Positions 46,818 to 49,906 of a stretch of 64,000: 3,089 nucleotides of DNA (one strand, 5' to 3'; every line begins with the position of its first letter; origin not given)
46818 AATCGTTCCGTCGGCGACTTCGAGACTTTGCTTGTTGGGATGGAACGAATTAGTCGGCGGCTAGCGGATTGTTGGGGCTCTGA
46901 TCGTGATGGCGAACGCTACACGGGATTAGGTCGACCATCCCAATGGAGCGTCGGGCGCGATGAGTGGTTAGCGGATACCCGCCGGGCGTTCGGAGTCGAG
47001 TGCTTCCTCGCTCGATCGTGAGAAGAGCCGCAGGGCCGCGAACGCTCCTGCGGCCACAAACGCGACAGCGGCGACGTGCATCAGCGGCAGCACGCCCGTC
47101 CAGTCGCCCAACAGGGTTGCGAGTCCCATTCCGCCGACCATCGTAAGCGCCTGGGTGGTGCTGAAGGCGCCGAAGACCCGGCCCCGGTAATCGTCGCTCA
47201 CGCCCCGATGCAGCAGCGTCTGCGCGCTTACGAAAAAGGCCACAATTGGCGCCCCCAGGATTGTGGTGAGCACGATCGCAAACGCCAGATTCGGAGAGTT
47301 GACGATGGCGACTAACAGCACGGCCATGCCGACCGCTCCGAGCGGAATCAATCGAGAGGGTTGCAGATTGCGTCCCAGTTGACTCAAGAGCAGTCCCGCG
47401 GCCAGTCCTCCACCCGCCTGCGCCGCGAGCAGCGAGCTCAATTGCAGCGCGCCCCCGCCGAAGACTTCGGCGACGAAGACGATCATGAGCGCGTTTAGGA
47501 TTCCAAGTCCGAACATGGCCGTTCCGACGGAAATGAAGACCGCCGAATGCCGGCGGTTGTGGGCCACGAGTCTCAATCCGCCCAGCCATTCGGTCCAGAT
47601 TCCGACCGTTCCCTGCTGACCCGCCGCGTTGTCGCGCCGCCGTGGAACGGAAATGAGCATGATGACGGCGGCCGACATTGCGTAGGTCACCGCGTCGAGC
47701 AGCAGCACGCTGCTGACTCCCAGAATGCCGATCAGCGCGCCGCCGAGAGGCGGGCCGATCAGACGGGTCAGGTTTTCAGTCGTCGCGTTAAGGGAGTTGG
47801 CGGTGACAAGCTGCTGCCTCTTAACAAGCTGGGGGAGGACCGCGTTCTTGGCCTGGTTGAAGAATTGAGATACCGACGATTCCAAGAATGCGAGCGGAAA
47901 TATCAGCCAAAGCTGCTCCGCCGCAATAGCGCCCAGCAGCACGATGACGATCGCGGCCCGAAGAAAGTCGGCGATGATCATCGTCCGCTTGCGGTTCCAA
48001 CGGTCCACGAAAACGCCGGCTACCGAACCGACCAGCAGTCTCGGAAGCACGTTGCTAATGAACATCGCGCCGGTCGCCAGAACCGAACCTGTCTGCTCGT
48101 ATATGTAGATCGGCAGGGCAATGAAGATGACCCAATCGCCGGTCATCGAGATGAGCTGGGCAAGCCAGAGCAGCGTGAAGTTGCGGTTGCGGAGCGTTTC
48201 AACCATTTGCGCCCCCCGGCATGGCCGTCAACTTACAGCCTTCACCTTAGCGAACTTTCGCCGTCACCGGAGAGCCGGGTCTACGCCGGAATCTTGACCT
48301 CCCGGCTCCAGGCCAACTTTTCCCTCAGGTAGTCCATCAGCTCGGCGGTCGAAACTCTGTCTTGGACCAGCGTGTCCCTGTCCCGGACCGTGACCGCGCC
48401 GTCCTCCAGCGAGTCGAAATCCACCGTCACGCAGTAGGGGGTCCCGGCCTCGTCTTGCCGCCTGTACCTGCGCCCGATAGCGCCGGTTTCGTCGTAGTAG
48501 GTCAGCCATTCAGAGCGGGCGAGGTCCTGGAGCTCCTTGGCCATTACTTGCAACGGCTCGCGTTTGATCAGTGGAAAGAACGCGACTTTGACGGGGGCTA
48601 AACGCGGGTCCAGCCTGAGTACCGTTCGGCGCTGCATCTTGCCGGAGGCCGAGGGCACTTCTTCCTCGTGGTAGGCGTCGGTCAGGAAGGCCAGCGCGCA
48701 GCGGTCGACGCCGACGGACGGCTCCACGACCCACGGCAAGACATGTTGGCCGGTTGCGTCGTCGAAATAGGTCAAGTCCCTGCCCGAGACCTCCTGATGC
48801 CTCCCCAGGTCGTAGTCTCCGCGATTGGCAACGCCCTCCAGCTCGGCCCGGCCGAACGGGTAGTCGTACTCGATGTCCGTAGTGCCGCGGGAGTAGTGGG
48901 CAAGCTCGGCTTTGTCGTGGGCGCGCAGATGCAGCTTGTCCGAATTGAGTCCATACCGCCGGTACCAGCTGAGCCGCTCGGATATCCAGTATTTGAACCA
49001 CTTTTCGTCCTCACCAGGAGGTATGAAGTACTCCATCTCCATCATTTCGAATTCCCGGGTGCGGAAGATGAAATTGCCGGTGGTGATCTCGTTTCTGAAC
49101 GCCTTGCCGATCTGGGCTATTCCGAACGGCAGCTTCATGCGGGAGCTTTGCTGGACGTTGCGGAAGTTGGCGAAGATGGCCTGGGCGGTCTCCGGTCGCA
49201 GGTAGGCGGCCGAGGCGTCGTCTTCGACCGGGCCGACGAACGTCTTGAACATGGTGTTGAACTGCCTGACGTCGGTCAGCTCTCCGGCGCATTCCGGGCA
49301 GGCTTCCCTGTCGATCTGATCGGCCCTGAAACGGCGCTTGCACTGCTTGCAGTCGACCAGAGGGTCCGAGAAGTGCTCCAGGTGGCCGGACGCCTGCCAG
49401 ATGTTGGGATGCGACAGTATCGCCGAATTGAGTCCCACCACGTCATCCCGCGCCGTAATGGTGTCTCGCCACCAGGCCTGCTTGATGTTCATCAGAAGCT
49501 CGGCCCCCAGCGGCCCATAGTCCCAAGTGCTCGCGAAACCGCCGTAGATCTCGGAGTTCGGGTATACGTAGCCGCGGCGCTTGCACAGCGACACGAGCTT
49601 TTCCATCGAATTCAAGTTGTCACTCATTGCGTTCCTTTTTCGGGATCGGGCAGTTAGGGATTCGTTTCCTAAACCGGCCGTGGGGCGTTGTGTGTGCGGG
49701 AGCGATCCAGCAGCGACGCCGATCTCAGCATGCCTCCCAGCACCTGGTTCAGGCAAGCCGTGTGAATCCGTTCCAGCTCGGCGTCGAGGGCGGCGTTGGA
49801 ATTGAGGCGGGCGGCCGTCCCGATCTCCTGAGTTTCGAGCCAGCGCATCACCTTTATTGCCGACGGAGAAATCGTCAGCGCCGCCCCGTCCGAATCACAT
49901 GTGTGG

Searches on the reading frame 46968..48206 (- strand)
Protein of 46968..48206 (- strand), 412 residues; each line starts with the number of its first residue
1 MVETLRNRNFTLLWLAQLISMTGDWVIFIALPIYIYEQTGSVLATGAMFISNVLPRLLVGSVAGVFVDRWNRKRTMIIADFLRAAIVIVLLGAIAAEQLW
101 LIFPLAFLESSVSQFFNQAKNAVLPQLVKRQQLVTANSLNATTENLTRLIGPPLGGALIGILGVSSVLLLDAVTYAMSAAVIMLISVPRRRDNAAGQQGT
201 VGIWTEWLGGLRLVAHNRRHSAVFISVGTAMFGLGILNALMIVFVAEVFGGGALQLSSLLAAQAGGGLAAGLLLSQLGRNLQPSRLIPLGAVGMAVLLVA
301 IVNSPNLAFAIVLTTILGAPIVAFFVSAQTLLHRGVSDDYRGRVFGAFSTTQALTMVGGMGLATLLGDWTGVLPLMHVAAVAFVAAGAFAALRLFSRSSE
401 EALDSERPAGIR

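Call 68: search_protein_families(library=pfam, proteins=[window:46968-48206:-], max_evalue=0.00001)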
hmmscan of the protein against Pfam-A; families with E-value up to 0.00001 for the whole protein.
window:46968-48206:- (412 aa): 2 families
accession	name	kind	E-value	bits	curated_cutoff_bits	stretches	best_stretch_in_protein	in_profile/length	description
PF07690.21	MFS_1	-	4.3e-40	138.1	33.4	2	13-354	1-341/347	Major Facilitator Superfamily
PF05977.19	MFS_3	-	7.8e-29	100.9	27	1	5-399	7-398/524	Transmembrane secretion effector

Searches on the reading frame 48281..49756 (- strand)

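Call 68: search_protein_families(library=pfam, proteins=[window:48281-49756:-], max_evalue=0.00001)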
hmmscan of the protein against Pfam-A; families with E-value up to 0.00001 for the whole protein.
window:48281-49756:- (491 aa): 2 families
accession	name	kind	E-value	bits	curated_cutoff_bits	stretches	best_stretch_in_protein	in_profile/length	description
PF03129.25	HGTP_anticodon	-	3.4e-17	62.8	21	1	391-480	2-94/94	Anticodon binding domain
PF00587.30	tRNA-synt_2b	-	5.8e-11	43.2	29.3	1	178-303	4-127/179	tRNA synthetase class II core domain (G, H, P, S and T)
